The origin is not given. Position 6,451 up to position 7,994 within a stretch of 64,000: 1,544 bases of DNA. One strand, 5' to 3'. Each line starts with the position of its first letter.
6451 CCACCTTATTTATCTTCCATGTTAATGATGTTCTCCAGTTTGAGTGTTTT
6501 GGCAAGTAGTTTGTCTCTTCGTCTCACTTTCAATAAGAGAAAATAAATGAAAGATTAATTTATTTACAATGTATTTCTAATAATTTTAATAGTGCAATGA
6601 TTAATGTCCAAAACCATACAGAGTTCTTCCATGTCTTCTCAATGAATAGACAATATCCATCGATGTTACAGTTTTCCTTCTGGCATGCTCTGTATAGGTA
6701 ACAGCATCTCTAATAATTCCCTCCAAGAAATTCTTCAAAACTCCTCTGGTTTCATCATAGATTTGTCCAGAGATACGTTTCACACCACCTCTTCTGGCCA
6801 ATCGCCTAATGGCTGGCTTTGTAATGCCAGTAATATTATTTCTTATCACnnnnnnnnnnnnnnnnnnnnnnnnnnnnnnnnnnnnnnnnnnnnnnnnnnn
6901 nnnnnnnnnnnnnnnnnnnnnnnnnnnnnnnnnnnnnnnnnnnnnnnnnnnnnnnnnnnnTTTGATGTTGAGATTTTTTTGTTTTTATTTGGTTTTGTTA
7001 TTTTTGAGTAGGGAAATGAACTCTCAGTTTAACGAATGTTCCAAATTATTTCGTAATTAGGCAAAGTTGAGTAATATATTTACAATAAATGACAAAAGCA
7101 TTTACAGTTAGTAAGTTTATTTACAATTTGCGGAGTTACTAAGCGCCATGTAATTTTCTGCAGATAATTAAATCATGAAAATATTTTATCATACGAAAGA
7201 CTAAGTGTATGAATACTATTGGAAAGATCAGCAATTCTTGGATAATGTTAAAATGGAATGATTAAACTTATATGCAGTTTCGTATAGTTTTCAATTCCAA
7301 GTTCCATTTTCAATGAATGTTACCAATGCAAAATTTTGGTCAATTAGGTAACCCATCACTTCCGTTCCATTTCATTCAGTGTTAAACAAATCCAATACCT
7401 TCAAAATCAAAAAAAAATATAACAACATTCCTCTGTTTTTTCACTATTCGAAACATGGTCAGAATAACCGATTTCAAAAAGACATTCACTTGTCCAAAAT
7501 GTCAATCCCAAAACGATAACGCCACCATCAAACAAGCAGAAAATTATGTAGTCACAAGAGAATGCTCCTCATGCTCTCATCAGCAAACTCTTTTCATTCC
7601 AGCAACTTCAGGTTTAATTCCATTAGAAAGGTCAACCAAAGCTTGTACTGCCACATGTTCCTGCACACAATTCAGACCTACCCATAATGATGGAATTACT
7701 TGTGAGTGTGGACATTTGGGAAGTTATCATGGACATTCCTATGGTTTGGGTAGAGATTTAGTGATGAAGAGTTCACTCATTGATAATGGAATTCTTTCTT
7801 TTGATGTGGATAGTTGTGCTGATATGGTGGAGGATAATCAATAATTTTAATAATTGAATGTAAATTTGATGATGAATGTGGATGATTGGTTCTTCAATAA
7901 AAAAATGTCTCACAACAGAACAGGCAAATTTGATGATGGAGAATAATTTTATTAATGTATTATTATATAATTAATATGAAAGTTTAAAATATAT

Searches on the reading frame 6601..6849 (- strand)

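Call 3: search_protein_families(library=pfam, proteins=[window:6601-6849:-], max_evalue=0.01)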
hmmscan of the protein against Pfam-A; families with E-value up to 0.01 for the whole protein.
window:6601-6849:- (82 aa): 5 families
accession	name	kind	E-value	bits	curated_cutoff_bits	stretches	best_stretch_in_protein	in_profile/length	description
PF15511.12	CENP-T_C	-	1.2e-07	32.2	28.1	1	12-75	16-79/108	Centromere kinetochore component CENP-T histone fold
PF00125.30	Histone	-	9.2e-05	23.1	26.4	1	21-71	70-120/122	Core histone H2A/H2B/H3/H4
PF02969.23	TAF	-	0.00011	22.7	21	1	9-71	4-66/66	TATA box binding protein associated factor (TAF)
PF00808.29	CBFD_NFYB_HMF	-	0.00086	20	21.4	1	13-67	7-62/65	Histone-like transcription factor (CBF/NF-Y) and archaeal histone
PF15630.12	CENP-S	-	0.0024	18.7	28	1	42-73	42-73/76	CENP-S protein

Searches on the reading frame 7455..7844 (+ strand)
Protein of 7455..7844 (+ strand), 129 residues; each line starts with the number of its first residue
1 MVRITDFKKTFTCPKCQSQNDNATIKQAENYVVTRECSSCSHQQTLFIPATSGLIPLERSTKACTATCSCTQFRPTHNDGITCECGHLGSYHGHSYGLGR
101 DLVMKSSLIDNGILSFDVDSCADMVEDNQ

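Call 3: search_protein_families(library=pfam, proteins=[window:7455-7844:+], max_evalue=0.01)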
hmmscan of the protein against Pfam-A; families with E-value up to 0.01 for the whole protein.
window:7455-7844:+ (129 aa): 3 families
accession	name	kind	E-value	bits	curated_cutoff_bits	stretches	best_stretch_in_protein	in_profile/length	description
PF12760.12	Zn_ribbon_IS1595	-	0.00036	20.9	25.4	1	8-43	16-46/46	Transposase zinc-ribbon domain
PF09526.16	DUF2387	-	0.0044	17.5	25.9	1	12-48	10-44/72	Probable metal-binding protein (DUF2387)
PF05129.18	Zn_ribbon_Elf1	-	0.0087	16.6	29.8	1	6-52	18-64/79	Transcription elongation factor Elf1 like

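Call 31: find_homologous_proteins(query=window:7455-7844:+, max_evalue=0.01)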
Query window:7455-7844:+ (129 aa): 1 proteins with E <= 0.01 among 1 candidates.
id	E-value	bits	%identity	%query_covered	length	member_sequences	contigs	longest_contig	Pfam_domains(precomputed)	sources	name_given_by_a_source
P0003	1.4e-83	295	100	100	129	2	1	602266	-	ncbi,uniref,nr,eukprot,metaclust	ncbi:predicted protein [Naegleria gruberi]|uniref:Predicted protein n=1 Tax=Naegleria gruberi TaxID=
